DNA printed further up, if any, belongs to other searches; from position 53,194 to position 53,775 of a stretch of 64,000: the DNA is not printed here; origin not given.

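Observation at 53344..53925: Decayed pyruvate kinase gene in a genome that keeps pckG, pgi and a cbbY-like gene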

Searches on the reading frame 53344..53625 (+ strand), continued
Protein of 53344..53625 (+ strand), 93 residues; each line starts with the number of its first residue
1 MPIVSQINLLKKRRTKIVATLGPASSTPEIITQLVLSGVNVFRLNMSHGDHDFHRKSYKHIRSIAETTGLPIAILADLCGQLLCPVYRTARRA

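Call 28: find_encoding_contigs(protein=P0030, flank=8000, max_places=4)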
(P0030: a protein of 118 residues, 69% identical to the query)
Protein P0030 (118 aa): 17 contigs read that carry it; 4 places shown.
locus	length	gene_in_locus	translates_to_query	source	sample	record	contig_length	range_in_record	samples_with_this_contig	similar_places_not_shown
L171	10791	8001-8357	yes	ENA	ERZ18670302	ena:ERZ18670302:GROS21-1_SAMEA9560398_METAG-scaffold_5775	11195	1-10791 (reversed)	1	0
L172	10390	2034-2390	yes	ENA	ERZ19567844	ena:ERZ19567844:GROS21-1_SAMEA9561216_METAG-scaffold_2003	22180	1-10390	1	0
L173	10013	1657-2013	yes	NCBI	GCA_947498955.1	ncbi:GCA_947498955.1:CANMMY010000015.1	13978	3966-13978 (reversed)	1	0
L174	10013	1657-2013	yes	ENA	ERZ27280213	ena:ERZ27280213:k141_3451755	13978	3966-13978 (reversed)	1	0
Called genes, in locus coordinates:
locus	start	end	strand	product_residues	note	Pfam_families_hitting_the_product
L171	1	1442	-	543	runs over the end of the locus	PF00342:PGI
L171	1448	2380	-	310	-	PF00294:PfkB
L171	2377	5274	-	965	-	-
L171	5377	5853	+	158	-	PF00436:SSB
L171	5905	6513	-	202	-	PF00989:PAS (weak), PF13188:PAS_8 (weak), PF13426:PAS_9, PF00563:EAL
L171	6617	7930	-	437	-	PF05977:MFS_3, PF07690:MFS_1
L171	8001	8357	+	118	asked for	PF00224:PK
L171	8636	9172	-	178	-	-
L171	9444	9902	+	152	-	-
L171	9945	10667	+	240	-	-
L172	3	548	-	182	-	?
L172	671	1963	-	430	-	-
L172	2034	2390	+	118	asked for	PF00224:PK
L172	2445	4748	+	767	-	PF01425:Amidase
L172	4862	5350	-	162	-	PF06073:DUF934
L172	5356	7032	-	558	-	PF03460:NIR_SIR_ferr, PF01077:NIR_SIR, PF03460:NIR_SIR_ferr, PF01077:NIR_SIR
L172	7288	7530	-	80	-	-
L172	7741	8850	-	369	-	PF03969:AFG1_ATPase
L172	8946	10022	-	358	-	PF04055:Radical_SAM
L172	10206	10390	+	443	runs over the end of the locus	PF02646:RmuC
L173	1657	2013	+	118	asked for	PF00224:PK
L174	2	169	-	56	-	?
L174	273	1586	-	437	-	PF05977:MFS_3, PF07690:MFS_1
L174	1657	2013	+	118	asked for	PF00224:PK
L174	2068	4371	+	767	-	PF01425:Amidase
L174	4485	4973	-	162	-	PF06073:DUF934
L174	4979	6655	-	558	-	PF03460:NIR_SIR_ferr, PF01077:NIR_SIR, PF03460:NIR_SIR_ferr, PF01077:NIR_SIR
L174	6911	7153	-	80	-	-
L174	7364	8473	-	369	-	PF03969:AFG1_ATPase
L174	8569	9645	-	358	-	PF04055:Radical_SAM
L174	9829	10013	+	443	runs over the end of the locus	PF02646:RmuC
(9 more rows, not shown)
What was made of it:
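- On Deletion-derived pseudogene / gene remnant: L172-L174 for the amidase (call 28).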

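Call 41: search_protein_families(library=ncbifam, proteins=[L172:2445-4748:+], max_evalue=0.00001)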
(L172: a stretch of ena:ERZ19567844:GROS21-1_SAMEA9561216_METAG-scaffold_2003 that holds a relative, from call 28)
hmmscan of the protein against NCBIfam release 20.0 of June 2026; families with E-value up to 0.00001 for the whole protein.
L172:2445-4748:+ (767 aa): 23 families
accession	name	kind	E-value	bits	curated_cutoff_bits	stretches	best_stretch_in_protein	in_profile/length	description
NF005300.0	PRK06828.1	subfamily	1.6e-32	112.6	494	1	201-508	57-349/491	amidase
NF006006.0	PRK08137.1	equivalog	4.6e-30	104.9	534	1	201-510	78-365/529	amidase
NF005686.0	PRK07486.1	subfamily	3.4e-20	72.2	465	1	199-486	55-312/486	amidase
NF005688.0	PRK07488.1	equivalog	2.2e-19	69.7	532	1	203-504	54-313/474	indoleacetamide hydrolase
NF005219.0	PRK06707.1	equivalog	1.2e-17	63.5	498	1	201-509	115-400/536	amidase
NF005127.0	PRK06565.1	equivalog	3.6e-17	62.1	575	1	200-446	54-291/570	amidase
NF006631.0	PRK09201.1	equivalog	2.6e-16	59.4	461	1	204-453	52-275/466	AtzE family amidohydrolase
TIGR02715.1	amido_AtzE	subfamily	7.9e-15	54.7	425.75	1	208-411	49-237/452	AtzE family amidohydrolase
NF004717.0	PRK06061.1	equivalog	1.2e-14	53.9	498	1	196-486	52-312/483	amidase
NF004815.0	PRK06169.1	equivalog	6.1e-13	48.1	506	1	201-490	52-308/471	amidase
TIGR00132.1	gatA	equivalog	7.3e-13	48.1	481.1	1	225-479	57-282/466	Asp-tRNA(Asn)/Glu-tRNA(Gln) amidotransferase subunit GatA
TIGR02713.1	allophanate_hyd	equivalog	2.2e-12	46.3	511.05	1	206-410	12-201/563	allophanate hydrolase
NF005565.0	PRK07235.1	subfamily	4.7e-12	45.3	545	1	310-476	157-311/506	amidase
NF006043.0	PRK08186.1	subfamily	9.8e-12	44.1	487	1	206-409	51-237/600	allophanate hydrolase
NF004816.0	PRK06170.1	equivalog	2.1e-11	43.1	503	1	206-404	59-247/493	amidase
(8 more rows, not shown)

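Call 45: find_homologous_proteins(query=L011:10001-11452:+, max_evalue=1e-100)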
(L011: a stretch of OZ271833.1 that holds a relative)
Query L011:10001-11452:+ (484 aa): 4476 proteins with E <= 1e-100 among 8000 candidates; the best 120 are listed.
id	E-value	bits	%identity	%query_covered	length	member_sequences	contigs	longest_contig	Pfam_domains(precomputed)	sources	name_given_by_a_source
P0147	0.0e+0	1056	100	100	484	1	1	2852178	PF00224.28,PF02887.22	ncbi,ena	-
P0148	2.1e-287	971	74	78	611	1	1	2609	PF00224.28,PF02887.22,PF05378.20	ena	-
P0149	6.5e-282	953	89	100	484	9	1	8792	PF00224.28,PF02887.22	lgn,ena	-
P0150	1.6e-276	936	88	100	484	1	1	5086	PF00224.28,PF02887.22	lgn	-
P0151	3.1e-251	852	80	100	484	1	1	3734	PF00224.28,PF02887.22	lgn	-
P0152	2.2e-246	836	78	100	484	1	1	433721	PF00224.28,PF02887.22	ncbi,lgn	-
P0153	3.9e-245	832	78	100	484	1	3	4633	PF00224.28,PF02887.22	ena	-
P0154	4.3e-244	829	77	100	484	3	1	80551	PF00224.28,PF02887.22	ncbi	-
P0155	2.0e-243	827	78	100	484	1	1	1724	PF00224.28,PF02887.22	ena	-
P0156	1.1e-241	821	77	100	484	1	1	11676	PF00224.28,PF02887.22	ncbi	-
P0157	1.8e-240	817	77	100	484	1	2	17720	PF00224.28,PF02887.22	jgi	jgi:pyruvate kinase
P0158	4.0e-240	816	75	100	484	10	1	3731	PF00224.28,PF02887.22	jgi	jgi:pyruvate kinase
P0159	5.2e-240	815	76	100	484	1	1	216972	PF00224.28,PF02887.22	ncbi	-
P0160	8.4e-240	815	77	100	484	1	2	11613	PF00224.28,PF02887.22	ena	-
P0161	9.2e-240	814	76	100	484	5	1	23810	PF00224.28,PF02887.22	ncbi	-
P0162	9.6e-240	814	76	100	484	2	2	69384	PF00224.28,PF02887.22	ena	-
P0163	2.2e-239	813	76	100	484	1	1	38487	PF00224.28,PF02887.22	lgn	-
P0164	4.2e-239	812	76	100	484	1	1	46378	PF00224.28,PF02887.22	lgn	-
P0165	4.7e-239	812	75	100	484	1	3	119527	PF00224.28,PF02887.22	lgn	-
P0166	5.1e-239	812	77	100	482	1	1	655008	PF00224.28,PF02887.22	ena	-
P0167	1.1e-238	811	76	100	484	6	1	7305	PF00224.28,PF02887.22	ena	-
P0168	1.2e-238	811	77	100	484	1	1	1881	PF00224.28,PF02887.22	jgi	jgi:pyruvate kinase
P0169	2.4e-238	810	75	100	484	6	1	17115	PF00224.28,PF02887.22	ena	-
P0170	7.5e-238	808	75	100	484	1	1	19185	PF00224.28,PF02887.22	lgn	-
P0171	1.0e-237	808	75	100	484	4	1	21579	PF00224.28,PF02887.22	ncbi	-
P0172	2.0e-237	807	75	100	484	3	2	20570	PF00224.28,PF02887.22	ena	-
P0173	2.4e-237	806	74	100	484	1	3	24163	PF00224.28,PF02887.22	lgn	-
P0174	3.9e-237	806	75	100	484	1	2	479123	PF00224.28,PF02887.22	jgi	jgi:pyruvate kinase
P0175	9.3e-237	805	75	100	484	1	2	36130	PF00224.28,PF02887.22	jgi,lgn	jgi:pyruvate kinase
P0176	1.1e-236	804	75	100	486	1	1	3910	PF00224.28,PF02887.22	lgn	-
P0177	4.7e-236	802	75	100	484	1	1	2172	PF00224.28,PF02887.22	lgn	-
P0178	9.5e-236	801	75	100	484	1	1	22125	PF00224.28,PF02887.22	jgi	jgi:pyruvate kinase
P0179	1.7e-235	800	76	100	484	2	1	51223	PF00224.28,PF02887.22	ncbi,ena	-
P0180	1.9e-235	800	74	100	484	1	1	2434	PF00224.28,PF02887.22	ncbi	-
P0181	2.0e-235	800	75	100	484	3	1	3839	PF00224.28,PF02887.22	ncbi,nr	ncbi:MAG: pyruvate kinase [Proteobacteria bacterium]|nr:pyruvate kinase [Pseudomonadota bacterium]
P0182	2.9e-235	800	76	100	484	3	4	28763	PF00224.28,PF02887.22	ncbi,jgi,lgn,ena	jgi:pyruvate kinase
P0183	9.4e-235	798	74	100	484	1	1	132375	PF00224.28,PF02887.22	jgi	jgi:pyruvate kinase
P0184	2.4e-234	797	74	100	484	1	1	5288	PF00224.28,PF02887.22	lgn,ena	-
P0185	2.8e-234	796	75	100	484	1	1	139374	PF00224.28,PF02887.22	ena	-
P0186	4.6e-234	796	74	100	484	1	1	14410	PF00224.28,PF02887.22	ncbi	-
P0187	5.0e-234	796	75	100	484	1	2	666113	PF00224.28,PF02887.22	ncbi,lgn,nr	ncbi:MAG: pyruvate kinase [Proteobacteria bacterium]|nr:pyruvate kinase [Pseudomonadota bacterium] N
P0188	6.0e-234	795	74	100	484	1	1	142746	PF00224.28,PF02887.22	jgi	jgi:pyruvate kinase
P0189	7.6e-234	795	74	100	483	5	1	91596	PF00224.28,PF02887.22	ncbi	-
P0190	8.7e-234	795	74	100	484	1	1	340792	PF00224.28,PF02887.22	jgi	jgi:pyruvate kinase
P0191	2.0e-233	794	75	100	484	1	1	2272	PF00224.28,PF02887.22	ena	-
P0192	2.3e-233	793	74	100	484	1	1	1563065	PF00224.28,PF02887.22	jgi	jgi:pyruvate kinase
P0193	1.1e-232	791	75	100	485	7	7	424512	PF00224.28,PF02887.22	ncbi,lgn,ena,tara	tara:strand:+ start:3558 stop:5015 length:1458 start_codon:yes stop_codon:yes gene_type:complete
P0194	7.2e-232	788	75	100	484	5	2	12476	PF00224.28,PF02887.22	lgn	-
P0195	9.4e-232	788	75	100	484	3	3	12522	PF00224.28,PF02887.22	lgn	-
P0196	1.8e-231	787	74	100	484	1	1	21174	PF00224.28,PF02887.22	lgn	-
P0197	2.9e-231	786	74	100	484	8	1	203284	PF00224.28,PF02887.22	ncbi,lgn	-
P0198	5.0e-231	786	73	100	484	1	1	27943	PF00224.28,PF02887.22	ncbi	-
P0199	6.3e-231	785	74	100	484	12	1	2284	PF00224.28,PF02887.22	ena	-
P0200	6.8e-231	785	74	100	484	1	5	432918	PF00224.28,PF02887.22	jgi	jgi:pyruvate kinase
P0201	8.2e-231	785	74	100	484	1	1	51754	PF00224.28,PF02887.22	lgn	-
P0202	6.0e-230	782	73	100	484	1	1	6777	PF00224.28,PF02887.22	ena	-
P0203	6.1e-230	782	74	100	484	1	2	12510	PF00224.28,PF02887.22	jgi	-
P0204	1.5e-229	781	73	100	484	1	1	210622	PF00224.28,PF02887.22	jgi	jgi:pyruvate kinase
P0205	1.8e-229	780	74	100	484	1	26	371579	PF00224.28,PF02887.22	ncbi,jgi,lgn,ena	-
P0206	2.7e-229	780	74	100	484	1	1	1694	PF00224.28,PF02887.22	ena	-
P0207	2.9e-229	780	74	100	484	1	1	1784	PF00224.28,PF02887.22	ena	-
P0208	3.5e-229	780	73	100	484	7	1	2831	PF00224.28,PF02887.22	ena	-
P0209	4.3e-229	779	74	100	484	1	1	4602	PF00224.28,PF02887.22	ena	-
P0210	9.6e-229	778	74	100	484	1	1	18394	PF00224.28,PF02887.22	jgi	-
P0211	1.5e-228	777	74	100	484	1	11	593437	PF00224.28,PF02887.22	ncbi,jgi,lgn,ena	-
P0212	6.7e-228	775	73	100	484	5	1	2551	PF00224.28,PF02887.22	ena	-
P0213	7.8e-228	775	74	100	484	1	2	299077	PF00224.28,PF02887.22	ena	-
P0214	2.6e-227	773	73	100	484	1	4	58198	PF00224.28,PF02887.22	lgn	-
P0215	1.1e-223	761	72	100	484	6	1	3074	PF00224.28,PF02887.22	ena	-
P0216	1.2e-223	761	72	100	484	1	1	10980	PF00224.28,PF02887.22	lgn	-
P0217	4.7e-223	759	73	100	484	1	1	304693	PF00224.28,PF02887.22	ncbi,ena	-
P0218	1.6e-220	751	71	100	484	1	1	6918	PF00224.28,PF02887.22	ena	-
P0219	7.7e-219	745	71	100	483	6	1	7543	PF00224.28,PF02887.22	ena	-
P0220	3.7e-218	743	69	100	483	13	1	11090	PF00224.28,PF02887.22,PF03328.21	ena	-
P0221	5.0e-218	743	71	100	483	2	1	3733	PF00224.28,PF02887.22,PF03328.21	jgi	-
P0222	7.7e-218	742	69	100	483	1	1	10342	PF00224.28,PF02887.22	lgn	-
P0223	3.7e-217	740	74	95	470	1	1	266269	PF00224.28,PF02887.22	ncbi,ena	-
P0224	6.8e-217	739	70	100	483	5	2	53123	PF00224.28,PF02887.22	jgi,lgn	-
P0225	8.7e-217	739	68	100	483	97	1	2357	PF00224.28,PF02887.22,PF03328.21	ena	-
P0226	1.4e-216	738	70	100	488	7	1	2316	PF00224.28,PF02887.22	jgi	-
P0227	3.5e-216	737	69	100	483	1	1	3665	PF00224.28,PF02887.22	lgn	-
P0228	1.7e-215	734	70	100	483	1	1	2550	PF00224.28,PF02887.22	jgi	-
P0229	2.2e-215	734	69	100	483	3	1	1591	PF00224.28,PF02887.22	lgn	-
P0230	2.7e-215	734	68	100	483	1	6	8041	PF00224.28,PF02887.22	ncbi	-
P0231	6.8e-215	732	70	100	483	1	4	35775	PF00224.28,PF02887.22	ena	-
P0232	6.8e-215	732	70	100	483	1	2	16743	PF00224.28,PF02887.22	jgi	-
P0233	8.5e-215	732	71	100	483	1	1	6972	PF00224.28,PF02887.22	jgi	-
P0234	1.3e-214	732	70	100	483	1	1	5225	PF00224.28,PF02887.22,PF03328.21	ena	-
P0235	1.8e-214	731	69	100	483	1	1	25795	PF00224.28,PF02887.22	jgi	-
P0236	2.4e-214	731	70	100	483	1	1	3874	PF00224.28,PF02887.22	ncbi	-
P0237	2.4e-214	731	70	100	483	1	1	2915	PF00224.28,PF02887.22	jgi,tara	tara:strand:+ start:925 stop:2376 length:1452 start_codon:yes stop_codon:yes gene_type:complete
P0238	3.6e-214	730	71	100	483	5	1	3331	PF00224.28,PF02887.22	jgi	-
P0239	7.7e-214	729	70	100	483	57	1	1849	PF00224.28,PF02887.22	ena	-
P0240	1.7e-213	728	68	100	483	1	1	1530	PF00224.28,PF02887.22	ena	-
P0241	1.7e-213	728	69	100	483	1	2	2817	PF00224.28,PF02887.22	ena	-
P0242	5.4e-213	726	68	98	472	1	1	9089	PF00224.28,PF02887.22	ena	-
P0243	1.2e-211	722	69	100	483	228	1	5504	PF00224.28,PF02887.22,PF03328.21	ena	-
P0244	1.9e-211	721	68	100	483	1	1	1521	PF00224.28,PF02887.22,PF03328.21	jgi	jgi:pyruvate kinase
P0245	9.9e-209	712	72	90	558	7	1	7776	PF00224.28,PF02887.22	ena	-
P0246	4.8e-208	710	73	89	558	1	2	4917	PF00224.28,PF02887.22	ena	-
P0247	2.0e-207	708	65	100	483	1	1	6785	PF00224.28,PF02887.22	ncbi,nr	ncbi:MAG: pyruvate kinase [Thiotrichales bacterium]|nr:pyruvate kinase [Thiotrichales bacterium]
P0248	5.9e-207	706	68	100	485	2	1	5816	PF00224.28,PF02887.22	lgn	-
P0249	1.3e-206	705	68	100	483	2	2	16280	PF00224.28,PF02887.22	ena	-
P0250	6.0e-205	700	67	100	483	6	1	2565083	PF00224.28,PF02887.22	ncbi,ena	-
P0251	2.7e-204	698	67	100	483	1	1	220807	PF00224.28,PF02887.22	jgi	jgi:pyruvate kinase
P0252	5.8e-204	696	67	100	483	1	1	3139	PF00224.28,PF02887.22,PF03328.21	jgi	jgi:pyruvate kinase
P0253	1.1e-203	696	65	100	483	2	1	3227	PF00224.28,PF02887.22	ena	-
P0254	5.3e-203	693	67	100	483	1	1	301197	PF00224.28,PF02887.22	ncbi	-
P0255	2.2e-202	691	65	100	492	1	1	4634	PF00224.28,PF02887.22,PF03328.21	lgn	-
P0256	3.3e-202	691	68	100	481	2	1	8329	PF00224.28,PF02887.22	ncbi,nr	ncbi:MAG: pyruvate kinase [Gammaproteobacteria bacterium]|nr:pyruvate kinase [Gammaproteobacteria ba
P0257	5.3e-202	690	66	100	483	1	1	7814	PF00224.28,PF02887.22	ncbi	-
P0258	8.6e-202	689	66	100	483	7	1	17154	PF00224.28,PF02887.22,PF03328.21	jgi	jgi:pyruvate kinase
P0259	1.3e-201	689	65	100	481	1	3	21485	PF00224.28,PF02887.22,PF03328.21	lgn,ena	-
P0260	2.1e-201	688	67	100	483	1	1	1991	PF00224.28,PF02887.22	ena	-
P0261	2.4e-201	688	66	100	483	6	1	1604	PF00224.28,PF02887.22,PF03328.21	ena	-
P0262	2.7e-201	688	66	100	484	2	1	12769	PF00224.28,PF02887.22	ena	-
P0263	3.7e-201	687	65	100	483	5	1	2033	PF00224.28,PF02887.22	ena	-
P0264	4.2e-201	687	65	100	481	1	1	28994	PF00224.28,PF02887.22,PF03328.21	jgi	jgi:pyruvate kinase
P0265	5.0e-201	687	65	100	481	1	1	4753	PF00224.28,PF02887.22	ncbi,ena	-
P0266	1.1e-200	686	71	90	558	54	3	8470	PF00224.28,PF02887.22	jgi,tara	jgi:pyruvate kinase|tara:strand:- start:2243 stop:3919 length:1677 start_codon:yes stop_codon:yes ge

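Call 47: find_encoding_contigs(protein=P0172, flank=6000, max_places=2)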
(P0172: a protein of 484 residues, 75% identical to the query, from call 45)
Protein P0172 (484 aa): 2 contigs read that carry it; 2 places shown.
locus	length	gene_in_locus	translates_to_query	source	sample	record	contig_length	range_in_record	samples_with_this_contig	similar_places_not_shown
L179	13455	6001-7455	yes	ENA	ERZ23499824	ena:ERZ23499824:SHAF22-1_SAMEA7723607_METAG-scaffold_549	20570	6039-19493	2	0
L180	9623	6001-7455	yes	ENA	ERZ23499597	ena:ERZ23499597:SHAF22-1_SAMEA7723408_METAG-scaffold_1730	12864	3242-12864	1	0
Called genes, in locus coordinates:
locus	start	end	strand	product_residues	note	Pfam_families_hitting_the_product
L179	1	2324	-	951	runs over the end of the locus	PF00005:ABC_tran (faint), PF02463:SMC_N (faint), PF03193:RsgA_GTPase (faint), PF13191:AAA_16 (faint), PF13555:AAA_29 (faint), PF17760:UvrA_inter, PF17755:UvrA_DNA-bind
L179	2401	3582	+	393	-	PF07690:MFS_1, PF00083:Sugar_tr, PF07690:MFS_1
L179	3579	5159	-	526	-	PF00015:MCPsignal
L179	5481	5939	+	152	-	PF00436:SSB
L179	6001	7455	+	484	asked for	PF00224:PK, PF02887:PK_C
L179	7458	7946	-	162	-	PF06073:DUF934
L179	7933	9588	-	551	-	PF03460:NIR_SIR_ferr, PF01077:NIR_SIR, PF03460:NIR_SIR_ferr, PF01077:NIR_SIR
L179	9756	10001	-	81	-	-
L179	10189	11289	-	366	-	PF03969:AFG1_ATPase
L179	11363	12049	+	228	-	PF04298:Zn_peptidase_2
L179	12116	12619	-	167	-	PF14317:YcxB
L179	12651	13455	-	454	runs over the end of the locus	PF02646:RmuC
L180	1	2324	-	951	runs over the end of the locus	PF00005:ABC_tran (faint), PF02463:SMC_N (faint), PF03193:RsgA_GTPase (faint), PF13191:AAA_16 (faint), PF13555:AAA_29 (faint), PF17760:UvrA_inter, PF17755:UvrA_DNA-bind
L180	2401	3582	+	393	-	PF07690:MFS_1, PF00083:Sugar_tr, PF07690:MFS_1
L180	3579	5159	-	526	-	PF00015:MCPsignal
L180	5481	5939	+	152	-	PF00436:SSB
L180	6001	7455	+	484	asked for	PF00224:PK, PF02887:PK_C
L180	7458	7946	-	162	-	PF06073:DUF934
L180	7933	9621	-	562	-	?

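Call 51: find_encoding_contigs(protein=P0027, flank=6000, max_places=2)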
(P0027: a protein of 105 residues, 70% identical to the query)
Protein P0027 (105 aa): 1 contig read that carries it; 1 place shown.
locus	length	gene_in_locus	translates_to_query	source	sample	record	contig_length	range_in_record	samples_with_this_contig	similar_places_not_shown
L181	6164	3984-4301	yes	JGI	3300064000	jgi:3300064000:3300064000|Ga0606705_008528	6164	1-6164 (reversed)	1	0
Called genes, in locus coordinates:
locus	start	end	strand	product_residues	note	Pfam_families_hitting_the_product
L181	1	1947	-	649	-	?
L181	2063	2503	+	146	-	PF00436:SSB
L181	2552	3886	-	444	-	PF05977:MFS_3, PF07690:MFS_1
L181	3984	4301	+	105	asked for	PF00224:PK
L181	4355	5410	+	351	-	PF00224:PK, PF02887:PK_C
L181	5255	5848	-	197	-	PF06073:DUF934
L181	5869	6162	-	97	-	?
